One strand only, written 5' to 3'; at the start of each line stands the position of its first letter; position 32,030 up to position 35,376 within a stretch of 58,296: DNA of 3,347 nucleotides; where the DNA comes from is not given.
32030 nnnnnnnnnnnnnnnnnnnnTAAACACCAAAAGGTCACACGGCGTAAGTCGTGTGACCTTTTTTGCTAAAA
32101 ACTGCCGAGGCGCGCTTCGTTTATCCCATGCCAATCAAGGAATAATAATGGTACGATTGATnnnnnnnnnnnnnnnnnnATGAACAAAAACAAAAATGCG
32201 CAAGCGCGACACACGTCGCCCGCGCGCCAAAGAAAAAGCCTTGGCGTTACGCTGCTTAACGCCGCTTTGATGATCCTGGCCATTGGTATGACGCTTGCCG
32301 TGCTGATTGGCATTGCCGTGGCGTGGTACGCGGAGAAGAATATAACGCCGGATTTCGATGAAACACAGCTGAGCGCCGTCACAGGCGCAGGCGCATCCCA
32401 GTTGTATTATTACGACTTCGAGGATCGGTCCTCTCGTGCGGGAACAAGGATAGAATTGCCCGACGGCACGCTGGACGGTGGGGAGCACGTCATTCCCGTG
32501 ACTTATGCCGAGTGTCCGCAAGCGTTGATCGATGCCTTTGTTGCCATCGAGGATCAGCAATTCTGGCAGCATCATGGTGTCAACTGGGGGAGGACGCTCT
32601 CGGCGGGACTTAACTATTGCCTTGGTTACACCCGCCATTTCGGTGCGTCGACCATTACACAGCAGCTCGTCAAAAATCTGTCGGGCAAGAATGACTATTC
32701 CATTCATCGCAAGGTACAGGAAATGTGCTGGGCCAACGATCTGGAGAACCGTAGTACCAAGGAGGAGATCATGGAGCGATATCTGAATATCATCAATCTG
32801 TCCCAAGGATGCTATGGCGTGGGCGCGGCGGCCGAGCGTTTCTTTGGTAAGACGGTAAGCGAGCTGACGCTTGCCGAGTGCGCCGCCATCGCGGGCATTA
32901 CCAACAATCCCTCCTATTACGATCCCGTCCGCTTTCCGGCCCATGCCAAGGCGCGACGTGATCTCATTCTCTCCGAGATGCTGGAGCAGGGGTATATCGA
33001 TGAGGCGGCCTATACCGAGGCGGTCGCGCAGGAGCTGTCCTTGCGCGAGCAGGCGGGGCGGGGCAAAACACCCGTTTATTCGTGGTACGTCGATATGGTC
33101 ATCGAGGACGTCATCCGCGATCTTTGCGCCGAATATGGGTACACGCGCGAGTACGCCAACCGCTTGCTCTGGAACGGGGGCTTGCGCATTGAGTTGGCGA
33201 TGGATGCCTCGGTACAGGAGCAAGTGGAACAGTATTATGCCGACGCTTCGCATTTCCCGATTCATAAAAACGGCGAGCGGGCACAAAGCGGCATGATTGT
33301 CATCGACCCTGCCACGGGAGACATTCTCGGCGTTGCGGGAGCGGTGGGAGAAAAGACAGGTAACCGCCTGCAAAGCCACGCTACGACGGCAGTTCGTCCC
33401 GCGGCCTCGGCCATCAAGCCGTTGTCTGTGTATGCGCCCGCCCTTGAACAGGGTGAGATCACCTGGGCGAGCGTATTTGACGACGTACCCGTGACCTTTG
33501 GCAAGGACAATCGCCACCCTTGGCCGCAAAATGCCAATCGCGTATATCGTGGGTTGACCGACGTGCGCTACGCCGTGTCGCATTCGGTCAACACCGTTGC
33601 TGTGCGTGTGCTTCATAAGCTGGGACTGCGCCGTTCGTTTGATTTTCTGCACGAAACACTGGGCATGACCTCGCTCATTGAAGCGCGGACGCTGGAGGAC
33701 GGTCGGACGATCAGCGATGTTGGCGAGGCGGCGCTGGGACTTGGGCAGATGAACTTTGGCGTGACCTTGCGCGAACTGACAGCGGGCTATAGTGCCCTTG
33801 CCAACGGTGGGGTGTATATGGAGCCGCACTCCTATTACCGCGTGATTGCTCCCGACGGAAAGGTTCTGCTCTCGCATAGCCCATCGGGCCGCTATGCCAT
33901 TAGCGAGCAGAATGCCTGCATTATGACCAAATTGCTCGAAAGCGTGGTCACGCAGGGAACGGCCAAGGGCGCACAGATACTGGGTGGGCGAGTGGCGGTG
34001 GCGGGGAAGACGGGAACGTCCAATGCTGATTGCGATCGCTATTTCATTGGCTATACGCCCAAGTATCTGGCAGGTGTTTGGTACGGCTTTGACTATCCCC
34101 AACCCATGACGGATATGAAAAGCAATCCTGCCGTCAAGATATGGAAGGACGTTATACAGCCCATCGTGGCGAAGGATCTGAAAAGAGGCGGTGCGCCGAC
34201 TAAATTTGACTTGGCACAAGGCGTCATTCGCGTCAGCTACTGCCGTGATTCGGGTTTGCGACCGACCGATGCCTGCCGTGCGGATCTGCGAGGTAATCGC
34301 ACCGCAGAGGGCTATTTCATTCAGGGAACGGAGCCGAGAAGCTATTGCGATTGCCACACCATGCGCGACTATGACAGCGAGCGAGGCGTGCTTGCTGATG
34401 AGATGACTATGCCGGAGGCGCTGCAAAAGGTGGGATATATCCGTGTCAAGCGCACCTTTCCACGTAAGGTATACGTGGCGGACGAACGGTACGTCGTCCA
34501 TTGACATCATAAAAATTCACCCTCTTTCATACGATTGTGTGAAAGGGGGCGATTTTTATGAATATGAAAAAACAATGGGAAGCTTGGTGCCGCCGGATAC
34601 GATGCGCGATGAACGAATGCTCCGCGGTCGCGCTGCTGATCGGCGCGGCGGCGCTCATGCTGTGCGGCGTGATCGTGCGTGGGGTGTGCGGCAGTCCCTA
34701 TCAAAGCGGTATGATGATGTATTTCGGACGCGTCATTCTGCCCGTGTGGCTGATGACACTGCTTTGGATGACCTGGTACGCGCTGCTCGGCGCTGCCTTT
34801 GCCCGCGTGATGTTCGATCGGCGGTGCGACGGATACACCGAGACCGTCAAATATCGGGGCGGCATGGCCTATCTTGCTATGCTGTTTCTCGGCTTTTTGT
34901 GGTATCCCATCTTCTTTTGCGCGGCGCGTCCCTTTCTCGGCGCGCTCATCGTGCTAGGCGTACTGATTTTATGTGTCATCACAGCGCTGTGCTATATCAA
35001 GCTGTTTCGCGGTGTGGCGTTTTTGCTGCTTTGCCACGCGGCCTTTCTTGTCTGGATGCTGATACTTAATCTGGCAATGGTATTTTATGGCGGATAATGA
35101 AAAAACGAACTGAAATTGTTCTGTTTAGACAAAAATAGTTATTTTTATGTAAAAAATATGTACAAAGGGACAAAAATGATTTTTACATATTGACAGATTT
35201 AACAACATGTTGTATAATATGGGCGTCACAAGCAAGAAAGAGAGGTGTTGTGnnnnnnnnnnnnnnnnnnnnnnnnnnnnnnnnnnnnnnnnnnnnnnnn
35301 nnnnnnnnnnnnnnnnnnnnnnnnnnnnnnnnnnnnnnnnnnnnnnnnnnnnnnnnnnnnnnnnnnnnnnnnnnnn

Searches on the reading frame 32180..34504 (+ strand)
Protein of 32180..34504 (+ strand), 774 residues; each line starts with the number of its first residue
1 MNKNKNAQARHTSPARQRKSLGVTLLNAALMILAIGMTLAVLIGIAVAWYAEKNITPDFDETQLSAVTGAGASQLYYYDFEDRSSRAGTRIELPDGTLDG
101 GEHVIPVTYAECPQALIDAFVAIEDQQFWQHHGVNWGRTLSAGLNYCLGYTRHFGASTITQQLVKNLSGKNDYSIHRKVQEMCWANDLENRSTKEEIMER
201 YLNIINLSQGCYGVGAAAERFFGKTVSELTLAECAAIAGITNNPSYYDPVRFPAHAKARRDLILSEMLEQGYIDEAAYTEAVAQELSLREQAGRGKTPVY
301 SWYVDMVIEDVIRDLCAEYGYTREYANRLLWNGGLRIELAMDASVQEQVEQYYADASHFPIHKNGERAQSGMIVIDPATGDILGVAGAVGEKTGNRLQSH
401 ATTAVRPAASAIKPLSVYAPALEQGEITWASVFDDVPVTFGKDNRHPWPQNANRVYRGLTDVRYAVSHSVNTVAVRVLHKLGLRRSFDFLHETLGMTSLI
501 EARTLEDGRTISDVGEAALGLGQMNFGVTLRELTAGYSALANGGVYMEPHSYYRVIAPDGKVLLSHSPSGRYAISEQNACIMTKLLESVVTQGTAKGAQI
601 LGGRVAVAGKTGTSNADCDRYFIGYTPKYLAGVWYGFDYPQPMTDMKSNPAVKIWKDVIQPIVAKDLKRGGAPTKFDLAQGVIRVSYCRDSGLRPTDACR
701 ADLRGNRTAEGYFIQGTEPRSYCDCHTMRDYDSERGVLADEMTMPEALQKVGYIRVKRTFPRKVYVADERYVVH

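Call 11: search_protein_families(library=pfam, proteins=[window:32180-34504:+], max_evalue=0.01)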
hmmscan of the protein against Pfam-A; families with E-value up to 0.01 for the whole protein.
window:32180-34504:+ (774 aa): 2 families
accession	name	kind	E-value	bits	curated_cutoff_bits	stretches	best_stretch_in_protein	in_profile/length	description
PF00912.28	Transgly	-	5.4e-55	186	27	1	102-267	12-177/178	Transglycosylase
PF00905.27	Transpeptidase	-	6.6e-27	94.9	22.1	1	372-628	3-267/299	Penicillin binding protein transpeptidase domain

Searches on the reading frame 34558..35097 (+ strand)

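Call 11: search_protein_families(library=pfam, proteins=[window:34558-35097:+], max_evalue=0.01)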
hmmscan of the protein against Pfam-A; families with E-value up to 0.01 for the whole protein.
window:34558-35097:+ (179 aa): 1 family
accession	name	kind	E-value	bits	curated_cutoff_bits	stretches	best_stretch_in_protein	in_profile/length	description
PF03073.20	TspO_MBR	-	1.4e-07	31.8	24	1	61-174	34-143/145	TspO/MBR family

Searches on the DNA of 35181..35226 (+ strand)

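Call 66: search_dna_similar(query=window:35181-35226:+, collection=phages, mode=distant, max_evalue=1, max_rows=10)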
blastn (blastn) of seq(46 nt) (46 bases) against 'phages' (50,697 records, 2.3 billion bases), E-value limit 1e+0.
Records with a match: 3; places in all: 3; records where one place covers at least 80% of the query: 2.
Best place of each record, by identity: 80-90% 3.
By first word of the organism name: Aeromonas 2; bajarodino 1.
By host as written in the record: Aeromonas hydrophila 2; - 1.
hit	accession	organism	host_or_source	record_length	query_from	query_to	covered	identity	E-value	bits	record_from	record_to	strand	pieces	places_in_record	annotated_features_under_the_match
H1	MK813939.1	Aeromonas phage 4L372D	Aeromonas hydrophila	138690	2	40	85%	84.6%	2e-2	41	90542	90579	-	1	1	none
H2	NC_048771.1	Aeromonas phage 4L372D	Aeromonas hydrophila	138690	2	40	85%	84.6%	2e-2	41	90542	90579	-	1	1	none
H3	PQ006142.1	bajarodino virus 41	Neotoma bryanti feces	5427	10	41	70%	84.4%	8e-1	37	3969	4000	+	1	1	none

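Call 67: search_dna_similar(query=window:35181-35226:+, collection=plasmids, mode=distant, max_evalue=1, max_rows=10)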
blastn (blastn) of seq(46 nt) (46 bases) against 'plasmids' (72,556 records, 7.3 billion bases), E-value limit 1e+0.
Records with a match: 1; places in all: 1; records where one place covers at least 80% of the query: 0.
Best place of each record, by identity: 90-95% 1.
By first word of the organism name: Priestia 1.
By predicted mobility (MOB-suite, as given by PLSDB): non-mobilizable 1.
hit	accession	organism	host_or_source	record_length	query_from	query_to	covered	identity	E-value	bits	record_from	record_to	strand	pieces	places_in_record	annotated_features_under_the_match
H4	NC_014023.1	Priestia megaterium QM B1551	-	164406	9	33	54%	92.0%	7e-1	37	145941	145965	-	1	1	aminotransferase class I/II-fold pyridoxal phosphate-dependent enzyme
